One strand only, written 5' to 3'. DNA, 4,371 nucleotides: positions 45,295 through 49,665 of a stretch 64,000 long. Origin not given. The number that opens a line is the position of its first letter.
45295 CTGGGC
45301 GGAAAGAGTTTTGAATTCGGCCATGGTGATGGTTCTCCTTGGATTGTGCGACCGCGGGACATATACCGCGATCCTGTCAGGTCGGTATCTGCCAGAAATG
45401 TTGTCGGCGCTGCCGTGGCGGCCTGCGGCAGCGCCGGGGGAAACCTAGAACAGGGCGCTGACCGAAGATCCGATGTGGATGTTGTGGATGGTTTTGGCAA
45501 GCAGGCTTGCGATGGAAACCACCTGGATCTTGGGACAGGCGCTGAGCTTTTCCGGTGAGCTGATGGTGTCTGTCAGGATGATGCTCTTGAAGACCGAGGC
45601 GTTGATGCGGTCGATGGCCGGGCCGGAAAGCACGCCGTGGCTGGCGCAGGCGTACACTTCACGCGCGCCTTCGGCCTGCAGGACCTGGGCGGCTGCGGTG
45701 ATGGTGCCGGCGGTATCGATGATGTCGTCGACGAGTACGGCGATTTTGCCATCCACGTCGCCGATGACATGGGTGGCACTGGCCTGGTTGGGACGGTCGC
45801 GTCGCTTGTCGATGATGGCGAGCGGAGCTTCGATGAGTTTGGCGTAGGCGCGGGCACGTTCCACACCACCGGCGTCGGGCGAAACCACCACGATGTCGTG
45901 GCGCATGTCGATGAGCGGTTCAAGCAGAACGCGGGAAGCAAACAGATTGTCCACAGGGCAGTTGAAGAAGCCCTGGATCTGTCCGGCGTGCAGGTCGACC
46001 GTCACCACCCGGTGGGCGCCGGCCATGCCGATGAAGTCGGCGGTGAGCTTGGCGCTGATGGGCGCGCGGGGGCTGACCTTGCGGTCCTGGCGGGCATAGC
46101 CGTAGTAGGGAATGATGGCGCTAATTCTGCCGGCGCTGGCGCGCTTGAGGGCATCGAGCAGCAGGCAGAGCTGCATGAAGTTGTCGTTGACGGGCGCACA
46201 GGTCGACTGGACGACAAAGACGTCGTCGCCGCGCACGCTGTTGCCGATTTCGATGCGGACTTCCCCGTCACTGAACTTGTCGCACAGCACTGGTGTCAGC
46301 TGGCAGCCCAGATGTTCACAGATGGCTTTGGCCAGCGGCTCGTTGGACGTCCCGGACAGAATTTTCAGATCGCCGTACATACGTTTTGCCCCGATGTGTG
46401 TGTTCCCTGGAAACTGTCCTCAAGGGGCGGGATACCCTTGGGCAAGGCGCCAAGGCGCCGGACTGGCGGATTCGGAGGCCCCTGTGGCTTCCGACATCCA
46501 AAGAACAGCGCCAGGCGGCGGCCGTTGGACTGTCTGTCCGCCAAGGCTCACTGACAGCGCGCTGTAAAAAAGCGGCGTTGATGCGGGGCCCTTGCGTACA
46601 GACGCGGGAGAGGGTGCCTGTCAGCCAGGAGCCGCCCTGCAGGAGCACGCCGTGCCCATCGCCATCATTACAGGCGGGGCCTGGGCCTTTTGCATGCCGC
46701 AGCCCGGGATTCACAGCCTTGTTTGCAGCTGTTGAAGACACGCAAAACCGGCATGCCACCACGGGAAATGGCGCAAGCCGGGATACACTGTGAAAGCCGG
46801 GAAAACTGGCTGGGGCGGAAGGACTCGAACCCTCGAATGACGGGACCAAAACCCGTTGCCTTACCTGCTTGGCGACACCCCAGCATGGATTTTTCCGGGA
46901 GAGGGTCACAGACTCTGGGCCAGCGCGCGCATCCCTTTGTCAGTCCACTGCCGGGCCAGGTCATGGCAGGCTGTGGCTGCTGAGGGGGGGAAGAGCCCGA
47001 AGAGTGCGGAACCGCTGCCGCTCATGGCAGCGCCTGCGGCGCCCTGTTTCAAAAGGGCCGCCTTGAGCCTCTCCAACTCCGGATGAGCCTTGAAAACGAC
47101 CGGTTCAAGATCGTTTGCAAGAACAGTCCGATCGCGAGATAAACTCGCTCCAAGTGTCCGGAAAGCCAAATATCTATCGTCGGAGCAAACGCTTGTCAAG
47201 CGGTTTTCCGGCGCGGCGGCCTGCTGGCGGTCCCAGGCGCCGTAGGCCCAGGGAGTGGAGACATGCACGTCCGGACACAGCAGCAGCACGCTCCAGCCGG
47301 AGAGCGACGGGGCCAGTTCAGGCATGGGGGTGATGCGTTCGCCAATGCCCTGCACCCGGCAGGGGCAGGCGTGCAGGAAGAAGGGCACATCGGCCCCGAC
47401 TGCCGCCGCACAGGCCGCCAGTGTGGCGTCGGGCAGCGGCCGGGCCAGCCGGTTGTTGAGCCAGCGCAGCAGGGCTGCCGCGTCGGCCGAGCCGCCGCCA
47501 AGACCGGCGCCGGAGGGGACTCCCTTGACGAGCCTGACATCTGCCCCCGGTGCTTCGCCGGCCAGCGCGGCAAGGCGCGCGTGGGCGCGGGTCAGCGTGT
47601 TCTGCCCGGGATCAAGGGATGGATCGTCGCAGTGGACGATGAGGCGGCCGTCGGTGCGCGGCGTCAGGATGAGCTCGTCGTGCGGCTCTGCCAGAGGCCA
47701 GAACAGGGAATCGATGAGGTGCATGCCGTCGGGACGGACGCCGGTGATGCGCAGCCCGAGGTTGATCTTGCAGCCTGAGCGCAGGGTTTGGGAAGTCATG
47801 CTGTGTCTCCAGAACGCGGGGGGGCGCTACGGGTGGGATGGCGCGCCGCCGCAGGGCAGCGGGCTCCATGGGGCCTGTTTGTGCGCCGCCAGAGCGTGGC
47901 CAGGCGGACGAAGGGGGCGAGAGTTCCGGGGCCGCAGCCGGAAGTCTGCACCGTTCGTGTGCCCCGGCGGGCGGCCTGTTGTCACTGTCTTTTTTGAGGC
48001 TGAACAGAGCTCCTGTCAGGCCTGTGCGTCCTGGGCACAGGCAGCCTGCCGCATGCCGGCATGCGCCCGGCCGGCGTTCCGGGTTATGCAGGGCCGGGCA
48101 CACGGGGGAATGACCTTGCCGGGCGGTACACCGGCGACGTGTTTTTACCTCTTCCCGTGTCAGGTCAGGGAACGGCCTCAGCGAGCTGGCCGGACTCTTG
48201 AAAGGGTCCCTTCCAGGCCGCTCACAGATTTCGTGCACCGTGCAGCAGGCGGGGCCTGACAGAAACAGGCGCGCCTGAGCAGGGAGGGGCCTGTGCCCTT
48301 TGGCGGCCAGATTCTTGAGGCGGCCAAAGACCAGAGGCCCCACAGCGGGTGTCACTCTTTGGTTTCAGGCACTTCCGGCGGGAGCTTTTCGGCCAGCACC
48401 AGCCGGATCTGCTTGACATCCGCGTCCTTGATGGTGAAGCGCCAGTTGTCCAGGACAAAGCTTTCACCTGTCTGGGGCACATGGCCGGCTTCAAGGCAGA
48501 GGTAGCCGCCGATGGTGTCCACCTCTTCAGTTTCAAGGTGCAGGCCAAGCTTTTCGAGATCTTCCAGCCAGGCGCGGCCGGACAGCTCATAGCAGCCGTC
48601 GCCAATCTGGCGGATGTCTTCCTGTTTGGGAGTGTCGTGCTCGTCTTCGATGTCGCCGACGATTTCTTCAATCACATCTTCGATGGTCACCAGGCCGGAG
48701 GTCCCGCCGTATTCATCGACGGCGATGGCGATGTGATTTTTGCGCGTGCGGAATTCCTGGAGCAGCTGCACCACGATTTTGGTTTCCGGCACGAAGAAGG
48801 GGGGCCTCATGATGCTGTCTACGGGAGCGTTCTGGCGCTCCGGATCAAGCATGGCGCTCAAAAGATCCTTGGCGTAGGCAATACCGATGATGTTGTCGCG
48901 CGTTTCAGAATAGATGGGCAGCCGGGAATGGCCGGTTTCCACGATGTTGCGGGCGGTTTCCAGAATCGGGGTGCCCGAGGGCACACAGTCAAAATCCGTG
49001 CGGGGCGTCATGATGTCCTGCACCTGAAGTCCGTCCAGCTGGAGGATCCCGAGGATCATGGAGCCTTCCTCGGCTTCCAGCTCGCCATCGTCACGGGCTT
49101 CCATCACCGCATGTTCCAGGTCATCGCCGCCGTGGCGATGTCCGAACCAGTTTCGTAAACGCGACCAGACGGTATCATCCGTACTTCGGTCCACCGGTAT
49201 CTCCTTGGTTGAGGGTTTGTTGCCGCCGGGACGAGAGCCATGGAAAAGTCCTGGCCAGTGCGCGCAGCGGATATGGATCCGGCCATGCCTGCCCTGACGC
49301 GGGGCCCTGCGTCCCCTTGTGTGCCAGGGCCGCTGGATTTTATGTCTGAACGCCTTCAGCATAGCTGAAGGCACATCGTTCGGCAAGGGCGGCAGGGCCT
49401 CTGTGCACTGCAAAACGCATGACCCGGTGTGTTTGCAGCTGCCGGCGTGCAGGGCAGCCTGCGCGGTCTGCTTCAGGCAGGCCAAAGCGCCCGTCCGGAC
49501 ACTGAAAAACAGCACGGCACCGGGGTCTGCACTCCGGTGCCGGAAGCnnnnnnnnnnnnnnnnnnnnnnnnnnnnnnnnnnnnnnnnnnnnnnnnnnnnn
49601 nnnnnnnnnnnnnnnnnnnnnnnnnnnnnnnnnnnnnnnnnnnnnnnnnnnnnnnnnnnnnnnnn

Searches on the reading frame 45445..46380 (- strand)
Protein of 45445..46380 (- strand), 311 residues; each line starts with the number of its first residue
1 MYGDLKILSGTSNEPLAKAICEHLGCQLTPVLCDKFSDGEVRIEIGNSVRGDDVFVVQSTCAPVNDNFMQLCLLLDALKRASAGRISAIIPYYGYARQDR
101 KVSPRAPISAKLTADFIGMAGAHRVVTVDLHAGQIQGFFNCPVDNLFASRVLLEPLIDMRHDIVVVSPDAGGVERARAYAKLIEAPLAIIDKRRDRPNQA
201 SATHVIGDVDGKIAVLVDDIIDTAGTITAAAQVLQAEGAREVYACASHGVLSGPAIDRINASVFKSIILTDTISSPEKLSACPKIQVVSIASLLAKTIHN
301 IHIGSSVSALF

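Call 39: find_encoding_contigs(protein=window:45445-46380:-, flank=2500, max_places=10)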
Protein window:45445-46380:- (311 aa): 15 contigs read that carry it; 9 places shown.
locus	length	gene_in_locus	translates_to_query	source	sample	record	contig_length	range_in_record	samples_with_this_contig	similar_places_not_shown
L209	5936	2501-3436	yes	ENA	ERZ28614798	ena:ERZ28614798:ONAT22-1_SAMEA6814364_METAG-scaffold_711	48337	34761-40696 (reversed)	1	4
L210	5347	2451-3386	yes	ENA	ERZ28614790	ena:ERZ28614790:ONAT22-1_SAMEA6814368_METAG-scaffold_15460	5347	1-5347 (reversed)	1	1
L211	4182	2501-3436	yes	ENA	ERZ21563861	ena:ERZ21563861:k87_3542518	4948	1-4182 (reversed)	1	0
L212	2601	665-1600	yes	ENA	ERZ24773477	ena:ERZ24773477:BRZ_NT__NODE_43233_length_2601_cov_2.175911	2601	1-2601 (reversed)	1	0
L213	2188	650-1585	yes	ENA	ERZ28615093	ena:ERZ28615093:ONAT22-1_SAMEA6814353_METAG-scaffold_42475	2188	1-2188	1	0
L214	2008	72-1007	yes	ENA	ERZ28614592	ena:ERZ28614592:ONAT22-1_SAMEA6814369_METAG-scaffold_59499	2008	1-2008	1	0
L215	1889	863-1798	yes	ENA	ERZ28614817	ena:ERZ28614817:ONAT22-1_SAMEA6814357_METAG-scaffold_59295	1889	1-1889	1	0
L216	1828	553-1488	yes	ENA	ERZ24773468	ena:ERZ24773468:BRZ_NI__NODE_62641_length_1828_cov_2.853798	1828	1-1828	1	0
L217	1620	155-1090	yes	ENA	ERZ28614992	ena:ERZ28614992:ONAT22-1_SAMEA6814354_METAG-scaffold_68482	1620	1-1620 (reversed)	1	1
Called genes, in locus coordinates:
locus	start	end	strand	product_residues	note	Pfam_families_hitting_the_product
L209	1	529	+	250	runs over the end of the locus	PF00571:CBS, PF03471:CorC_HlyC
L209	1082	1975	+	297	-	PF00288:GHMP_kinases_N, PF08544:GHMP_kinases_C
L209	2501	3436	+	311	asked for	PF13793:Pribosyltran_N, PF00156:Pribosyltran, PF14572:Pribosyl_synth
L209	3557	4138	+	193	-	PF01386:Ribosomal_L25p, PF14693:Ribosomal_TL5_C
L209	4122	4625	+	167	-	-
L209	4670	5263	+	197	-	PF01195:Pept_tRNA_hydro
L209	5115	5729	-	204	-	-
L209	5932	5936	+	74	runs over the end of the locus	-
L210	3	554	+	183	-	?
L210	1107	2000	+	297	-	PF00288:GHMP_kinases_N, PF08544:GHMP_kinases_C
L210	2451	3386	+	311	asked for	PF13793:Pribosyltran_N, PF00156:Pribosyltran, PF14572:Pribosyl_synth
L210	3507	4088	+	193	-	PF01386:Ribosomal_L25p, PF14693:Ribosomal_TL5_C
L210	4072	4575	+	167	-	-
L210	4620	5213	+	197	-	PF01195:Pept_tRNA_hydro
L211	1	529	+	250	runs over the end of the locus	PF00571:CBS, PF03471:CorC_HlyC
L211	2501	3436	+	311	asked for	PF13793:Pribosyltran_N, PF00156:Pribosyltran, PF14572:Pribosyl_synth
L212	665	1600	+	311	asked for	PF13793:Pribosyltran_N, PF00156:Pribosyltran, PF14572:Pribosyl_synth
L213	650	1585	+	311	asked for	PF13793:Pribosyltran_N, PF00156:Pribosyltran, PF14572:Pribosyl_synth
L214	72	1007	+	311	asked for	PF13793:Pribosyltran_N, PF00156:Pribosyltran, PF14572:Pribosyl_synth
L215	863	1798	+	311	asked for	PF13793:Pribosyltran_N, PF00156:Pribosyltran, PF14572:Pribosyl_synth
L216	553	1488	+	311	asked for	PF13793:Pribosyltran_N, PF00156:Pribosyltran, PF14572:Pribosyl_synth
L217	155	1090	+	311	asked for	PF13793:Pribosyltran_N, PF00156:Pribosyltran, PF14572:Pribosyl_synth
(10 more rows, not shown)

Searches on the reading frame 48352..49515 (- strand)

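Call 60: search_protein_families(library=pfam, proteins=[window:48352-49515:-], max_evalue=0.00001)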
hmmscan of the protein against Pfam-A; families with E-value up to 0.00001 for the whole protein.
window:48352-49515:- (387 aa): 2 families
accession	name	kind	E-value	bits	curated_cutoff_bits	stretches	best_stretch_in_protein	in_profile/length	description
PF03471.22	CorC_HlyC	-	7.7e-18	64.7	27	1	303-377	2-79/81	Transporter associated domain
PF00571.33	CBS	-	1.1e-16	61.3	24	2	165-223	1-56/57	CBS domain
